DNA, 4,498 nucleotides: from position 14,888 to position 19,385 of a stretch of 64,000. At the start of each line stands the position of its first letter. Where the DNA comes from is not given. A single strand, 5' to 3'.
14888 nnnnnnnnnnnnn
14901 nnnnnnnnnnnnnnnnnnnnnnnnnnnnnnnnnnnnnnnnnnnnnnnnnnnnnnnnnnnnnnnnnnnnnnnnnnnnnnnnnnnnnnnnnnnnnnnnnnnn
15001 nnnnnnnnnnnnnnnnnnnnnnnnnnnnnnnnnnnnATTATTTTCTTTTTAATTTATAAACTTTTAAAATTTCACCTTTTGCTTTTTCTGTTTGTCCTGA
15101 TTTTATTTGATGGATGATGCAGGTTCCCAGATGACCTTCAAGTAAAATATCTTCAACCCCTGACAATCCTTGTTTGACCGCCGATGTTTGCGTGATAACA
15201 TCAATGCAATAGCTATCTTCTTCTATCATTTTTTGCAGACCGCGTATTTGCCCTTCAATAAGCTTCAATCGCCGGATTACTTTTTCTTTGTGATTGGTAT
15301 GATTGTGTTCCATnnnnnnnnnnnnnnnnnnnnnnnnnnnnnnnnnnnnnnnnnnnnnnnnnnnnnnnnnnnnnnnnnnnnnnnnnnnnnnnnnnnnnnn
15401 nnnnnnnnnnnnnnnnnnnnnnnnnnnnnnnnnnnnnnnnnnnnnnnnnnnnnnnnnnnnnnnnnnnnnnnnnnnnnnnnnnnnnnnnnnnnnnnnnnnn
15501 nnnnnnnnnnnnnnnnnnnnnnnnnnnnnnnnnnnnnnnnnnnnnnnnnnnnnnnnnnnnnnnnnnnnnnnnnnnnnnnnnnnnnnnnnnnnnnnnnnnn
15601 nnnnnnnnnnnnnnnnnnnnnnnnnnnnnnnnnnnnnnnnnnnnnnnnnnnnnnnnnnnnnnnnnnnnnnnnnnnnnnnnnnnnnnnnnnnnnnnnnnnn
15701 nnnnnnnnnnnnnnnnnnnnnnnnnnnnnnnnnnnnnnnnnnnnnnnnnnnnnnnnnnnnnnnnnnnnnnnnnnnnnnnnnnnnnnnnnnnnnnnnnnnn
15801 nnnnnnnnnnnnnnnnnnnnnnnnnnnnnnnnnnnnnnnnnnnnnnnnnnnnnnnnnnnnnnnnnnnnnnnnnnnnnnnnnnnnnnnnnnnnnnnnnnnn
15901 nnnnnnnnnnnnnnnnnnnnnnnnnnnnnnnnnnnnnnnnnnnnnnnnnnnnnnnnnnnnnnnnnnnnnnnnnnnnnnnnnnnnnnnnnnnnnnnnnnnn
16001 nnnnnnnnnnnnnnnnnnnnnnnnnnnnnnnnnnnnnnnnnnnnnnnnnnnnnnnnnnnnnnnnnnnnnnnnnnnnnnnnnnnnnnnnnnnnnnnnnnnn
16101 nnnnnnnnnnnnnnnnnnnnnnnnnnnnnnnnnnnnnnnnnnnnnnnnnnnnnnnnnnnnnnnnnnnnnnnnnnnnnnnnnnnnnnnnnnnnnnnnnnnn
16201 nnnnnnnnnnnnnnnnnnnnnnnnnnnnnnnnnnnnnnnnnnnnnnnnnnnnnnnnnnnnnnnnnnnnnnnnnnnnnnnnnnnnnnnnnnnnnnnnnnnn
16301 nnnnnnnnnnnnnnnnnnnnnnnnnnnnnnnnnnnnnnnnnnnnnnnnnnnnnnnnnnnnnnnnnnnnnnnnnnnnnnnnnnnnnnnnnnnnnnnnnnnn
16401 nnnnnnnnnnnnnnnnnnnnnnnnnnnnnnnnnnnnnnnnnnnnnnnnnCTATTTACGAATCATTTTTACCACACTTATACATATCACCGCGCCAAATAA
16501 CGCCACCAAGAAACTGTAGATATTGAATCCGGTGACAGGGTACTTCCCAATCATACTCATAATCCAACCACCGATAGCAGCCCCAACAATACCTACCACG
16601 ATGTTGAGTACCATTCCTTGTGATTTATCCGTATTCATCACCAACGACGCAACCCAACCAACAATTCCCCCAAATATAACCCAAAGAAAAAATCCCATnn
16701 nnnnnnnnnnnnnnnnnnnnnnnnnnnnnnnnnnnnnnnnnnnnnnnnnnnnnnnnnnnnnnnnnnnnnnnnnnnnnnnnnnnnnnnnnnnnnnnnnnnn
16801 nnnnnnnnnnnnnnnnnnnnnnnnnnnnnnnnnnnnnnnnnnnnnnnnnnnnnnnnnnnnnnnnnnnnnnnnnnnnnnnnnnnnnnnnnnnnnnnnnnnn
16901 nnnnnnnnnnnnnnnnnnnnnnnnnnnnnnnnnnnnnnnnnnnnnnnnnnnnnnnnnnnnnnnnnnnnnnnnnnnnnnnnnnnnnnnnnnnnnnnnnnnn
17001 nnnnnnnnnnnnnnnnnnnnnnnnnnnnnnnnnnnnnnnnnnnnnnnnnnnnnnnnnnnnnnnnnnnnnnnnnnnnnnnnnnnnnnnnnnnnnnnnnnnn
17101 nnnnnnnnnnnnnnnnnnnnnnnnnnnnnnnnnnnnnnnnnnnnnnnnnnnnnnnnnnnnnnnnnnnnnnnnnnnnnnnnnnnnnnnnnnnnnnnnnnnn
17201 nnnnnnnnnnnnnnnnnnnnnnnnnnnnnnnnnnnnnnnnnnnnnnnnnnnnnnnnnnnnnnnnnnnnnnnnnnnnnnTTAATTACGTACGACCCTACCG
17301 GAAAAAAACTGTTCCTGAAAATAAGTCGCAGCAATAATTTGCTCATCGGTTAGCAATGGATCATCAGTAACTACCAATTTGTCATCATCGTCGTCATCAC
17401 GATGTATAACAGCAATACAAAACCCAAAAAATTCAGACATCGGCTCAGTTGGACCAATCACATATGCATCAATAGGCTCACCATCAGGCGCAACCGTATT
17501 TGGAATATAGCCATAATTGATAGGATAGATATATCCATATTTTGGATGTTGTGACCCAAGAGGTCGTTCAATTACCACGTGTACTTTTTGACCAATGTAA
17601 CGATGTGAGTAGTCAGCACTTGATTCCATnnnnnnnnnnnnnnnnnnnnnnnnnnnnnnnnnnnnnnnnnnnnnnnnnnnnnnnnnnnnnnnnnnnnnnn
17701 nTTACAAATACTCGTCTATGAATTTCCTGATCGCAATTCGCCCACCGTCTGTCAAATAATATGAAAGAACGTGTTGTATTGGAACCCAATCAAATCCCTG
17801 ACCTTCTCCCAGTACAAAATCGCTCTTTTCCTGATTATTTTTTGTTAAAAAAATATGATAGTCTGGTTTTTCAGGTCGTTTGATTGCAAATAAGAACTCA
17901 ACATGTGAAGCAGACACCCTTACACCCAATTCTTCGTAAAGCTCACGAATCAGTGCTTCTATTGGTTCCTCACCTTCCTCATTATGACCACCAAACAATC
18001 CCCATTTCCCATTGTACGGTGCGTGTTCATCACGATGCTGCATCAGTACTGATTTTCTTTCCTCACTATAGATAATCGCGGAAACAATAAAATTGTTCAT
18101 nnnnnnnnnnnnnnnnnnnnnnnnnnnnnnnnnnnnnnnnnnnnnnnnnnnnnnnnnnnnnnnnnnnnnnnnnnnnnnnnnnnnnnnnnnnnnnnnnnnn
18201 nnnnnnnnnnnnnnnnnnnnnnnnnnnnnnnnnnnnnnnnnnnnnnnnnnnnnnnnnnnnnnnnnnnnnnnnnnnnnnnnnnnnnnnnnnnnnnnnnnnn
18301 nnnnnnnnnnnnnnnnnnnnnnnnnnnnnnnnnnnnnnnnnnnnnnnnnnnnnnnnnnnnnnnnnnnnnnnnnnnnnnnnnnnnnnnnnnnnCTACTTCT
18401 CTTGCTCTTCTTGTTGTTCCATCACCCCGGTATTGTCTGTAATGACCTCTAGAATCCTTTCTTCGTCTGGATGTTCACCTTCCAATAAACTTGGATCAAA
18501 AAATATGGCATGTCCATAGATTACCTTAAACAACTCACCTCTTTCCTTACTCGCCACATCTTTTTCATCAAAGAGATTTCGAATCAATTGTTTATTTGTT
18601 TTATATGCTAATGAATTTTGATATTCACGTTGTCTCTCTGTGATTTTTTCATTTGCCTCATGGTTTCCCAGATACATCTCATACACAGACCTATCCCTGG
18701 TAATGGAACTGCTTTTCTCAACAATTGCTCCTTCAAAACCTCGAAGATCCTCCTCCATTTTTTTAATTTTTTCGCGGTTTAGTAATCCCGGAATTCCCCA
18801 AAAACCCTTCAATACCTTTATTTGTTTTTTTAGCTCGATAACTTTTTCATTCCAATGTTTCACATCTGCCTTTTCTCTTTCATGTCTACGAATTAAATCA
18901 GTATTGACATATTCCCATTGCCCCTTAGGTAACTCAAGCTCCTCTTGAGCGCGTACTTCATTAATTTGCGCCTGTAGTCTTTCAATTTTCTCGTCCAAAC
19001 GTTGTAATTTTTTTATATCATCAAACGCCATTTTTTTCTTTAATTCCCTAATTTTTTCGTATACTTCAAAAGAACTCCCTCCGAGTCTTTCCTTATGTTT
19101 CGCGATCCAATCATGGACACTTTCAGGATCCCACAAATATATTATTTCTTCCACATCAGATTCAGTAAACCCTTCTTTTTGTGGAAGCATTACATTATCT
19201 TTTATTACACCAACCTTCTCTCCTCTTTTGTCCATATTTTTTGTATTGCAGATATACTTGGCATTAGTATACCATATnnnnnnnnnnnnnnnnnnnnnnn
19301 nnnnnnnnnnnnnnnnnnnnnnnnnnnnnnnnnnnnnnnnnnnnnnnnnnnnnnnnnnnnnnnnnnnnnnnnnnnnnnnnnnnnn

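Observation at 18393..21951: Uncharacterised three-gene module (484-aa unknown, overlapping Pif1-like helicase, 280-aa coiled-coil protein) inserted next to tRNA-Asn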

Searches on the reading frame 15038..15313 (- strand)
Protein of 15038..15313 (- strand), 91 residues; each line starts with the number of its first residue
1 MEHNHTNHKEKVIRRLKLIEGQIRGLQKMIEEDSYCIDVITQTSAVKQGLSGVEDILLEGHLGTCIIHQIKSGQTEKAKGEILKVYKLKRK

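Call 62: search_protein_families(library=pfam, proteins=[window:15038-15313:-], max_evalue=0.001)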
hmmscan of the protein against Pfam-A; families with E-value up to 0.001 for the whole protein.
window:15038-15313:- (91 aa): 1 family
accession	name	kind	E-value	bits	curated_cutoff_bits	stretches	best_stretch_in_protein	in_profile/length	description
PF02583.22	Trns_repr_metal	-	9.3e-25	87.3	22.8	1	8-84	1-74/78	Metal-sensitive transcriptional repressor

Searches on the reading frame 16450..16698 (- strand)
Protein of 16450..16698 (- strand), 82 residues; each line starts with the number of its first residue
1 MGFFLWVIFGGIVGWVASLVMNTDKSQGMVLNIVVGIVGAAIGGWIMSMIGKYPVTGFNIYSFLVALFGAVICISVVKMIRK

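Call 62: search_protein_families(library=pfam, proteins=[window:16450-16698:-], max_evalue=0.001)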
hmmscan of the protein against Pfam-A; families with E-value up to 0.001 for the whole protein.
window:16450-16698:- (82 aa): 1 family
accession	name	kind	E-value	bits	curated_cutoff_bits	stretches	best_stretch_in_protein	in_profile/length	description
PF04226.18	Transgly_assoc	-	5.7e-13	49.3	25.3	1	33-82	1-49/49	Transglycosylase associated protein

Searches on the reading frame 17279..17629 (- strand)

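Call 62: search_protein_families(library=pfam, proteins=[window:17279-17629:-], max_evalue=0.001)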
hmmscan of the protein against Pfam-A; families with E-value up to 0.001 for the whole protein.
window:17279-17629:- (116 aa): 1 family
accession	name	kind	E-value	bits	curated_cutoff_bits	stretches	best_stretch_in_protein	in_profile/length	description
PF00719.24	Pyrophosphatase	-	2.6e-08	34.3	23.5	1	34-87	33-90/153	Inorganic pyrophosphatase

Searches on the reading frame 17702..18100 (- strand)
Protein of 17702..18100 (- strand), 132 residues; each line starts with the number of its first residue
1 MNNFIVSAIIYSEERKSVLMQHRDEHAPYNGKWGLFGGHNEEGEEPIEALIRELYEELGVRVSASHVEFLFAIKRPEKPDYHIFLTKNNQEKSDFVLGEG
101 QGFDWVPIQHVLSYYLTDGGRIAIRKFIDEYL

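Call 62: search_protein_families(library=pfam, proteins=[window:17702-18100:-], max_evalue=0.001)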
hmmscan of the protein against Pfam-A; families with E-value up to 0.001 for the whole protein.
window:17702-18100:- (132 aa): 3 families
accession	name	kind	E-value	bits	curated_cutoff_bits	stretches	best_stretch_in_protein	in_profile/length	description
PF00293.34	NUDIX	-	2e-16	60.6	21.1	1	5-119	5-122/134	NUDIX domain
PF14815.12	NUDIX_4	-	2.4e-05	24.5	35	1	10-73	5-67/113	NUDIX domain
PF22327.2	Nudt16-like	-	0.00016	22.1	27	1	13-68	20-71/161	U8 snoRNA-decapping enzyme-like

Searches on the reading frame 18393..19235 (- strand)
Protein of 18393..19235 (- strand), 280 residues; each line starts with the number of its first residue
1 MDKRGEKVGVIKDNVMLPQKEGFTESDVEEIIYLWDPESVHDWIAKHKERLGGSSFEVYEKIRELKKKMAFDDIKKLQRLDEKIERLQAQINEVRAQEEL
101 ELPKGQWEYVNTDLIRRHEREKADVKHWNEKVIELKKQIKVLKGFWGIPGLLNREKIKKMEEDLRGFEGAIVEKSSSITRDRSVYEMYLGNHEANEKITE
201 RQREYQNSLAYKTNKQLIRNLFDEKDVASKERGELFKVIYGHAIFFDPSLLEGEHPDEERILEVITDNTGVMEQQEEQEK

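Call 4: search_protein_families(library=pfam, proteins=[window:18393-19235:-], max_evalue=1)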
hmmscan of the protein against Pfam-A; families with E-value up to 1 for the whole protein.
window:18393-19235:- (280 aa): 3 families
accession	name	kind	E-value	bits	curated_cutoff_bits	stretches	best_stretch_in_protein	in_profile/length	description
PF11855.13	DUF3375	-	0.0013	18.1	28.6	1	58-103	121-165/474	Protein of unknown function (DUF3375)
PF07851.19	TMEM120A-B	-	0.023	14.4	29.8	1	115-206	29-116/324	TMEM120A/B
PF05531.17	NPV_P10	-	0.047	14.6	29.8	0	77-97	13-33/75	Nucleopolyhedrovirus P10 protein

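Call 5: search_protein_families(library=padloc, proteins=[window:18393-19235:-], max_evalue=1)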
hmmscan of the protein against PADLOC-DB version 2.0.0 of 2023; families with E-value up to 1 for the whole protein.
window:18393-19235:- (280 aa): 0 families

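Call 6: search_protein_families(library=ncbifam, proteins=[window:18393-19235:-], max_evalue=1)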
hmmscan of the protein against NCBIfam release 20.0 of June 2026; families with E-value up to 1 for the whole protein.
window:18393-19235:- (280 aa): 3 families
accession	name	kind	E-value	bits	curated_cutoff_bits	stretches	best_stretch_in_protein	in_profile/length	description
NF041454.1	FspA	equivalog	0.016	15.7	120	1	57-97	89-129/138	flagellum-secreted nonflagellar protein FspA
NF049847.1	FtsL_COG5462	equivalog_domain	0.028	14.1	50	1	76-111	24-57/85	cell division protein FtsL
NF053712.1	repair_DEAH_YoaA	equivalog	0.11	11.1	680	1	105-215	244-351/630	DNA repair helicase YoaA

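Call 7: search_protein_families(library=phrogs, proteins=[window:18393-19235:-], max_evalue=1)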
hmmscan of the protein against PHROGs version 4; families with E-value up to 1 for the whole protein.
window:18393-19235:- (280 aa): 5 families
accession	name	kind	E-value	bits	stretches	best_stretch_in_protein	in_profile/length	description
phrog_5105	-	unknown function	0.027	15.6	1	59-142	39-129/159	-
phrog_5415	-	unknown function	0.14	13.3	1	69-141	1-70/76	-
phrog_13698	-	unknown function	0.2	12.5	1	68-131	89-148/176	-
phrog_23886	-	unknown function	0.39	11.9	1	30-130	7-104/131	-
phrog_15371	-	unknown function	0.67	11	0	77-97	3-23/73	-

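Call 9: find_homologous_proteins(query=window:18393-19235:-)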
Query window:18393-19235:- (280 aa): 1 proteins with E <= 0.001 among 854 candidates.
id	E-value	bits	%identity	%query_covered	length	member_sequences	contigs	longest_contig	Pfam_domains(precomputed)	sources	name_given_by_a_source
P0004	1.9e-177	606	100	100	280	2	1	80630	-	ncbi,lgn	-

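Call 12: find_encoding_contigs(protein=P0004, flank=10000)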
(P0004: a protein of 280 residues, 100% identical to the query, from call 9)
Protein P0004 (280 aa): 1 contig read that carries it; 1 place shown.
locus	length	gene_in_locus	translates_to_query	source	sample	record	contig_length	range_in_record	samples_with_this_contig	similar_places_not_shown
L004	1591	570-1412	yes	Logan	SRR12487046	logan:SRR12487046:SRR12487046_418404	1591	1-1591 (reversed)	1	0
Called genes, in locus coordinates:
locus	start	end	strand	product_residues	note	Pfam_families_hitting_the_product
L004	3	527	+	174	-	?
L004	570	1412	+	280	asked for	-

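Call 69: search_dna_similar(query=window:18393-19235:-, collection=phages, mode=protein, max_evalue=0.01, max_rows=10)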
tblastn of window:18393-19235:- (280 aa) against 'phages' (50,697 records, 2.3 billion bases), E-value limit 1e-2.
No match.
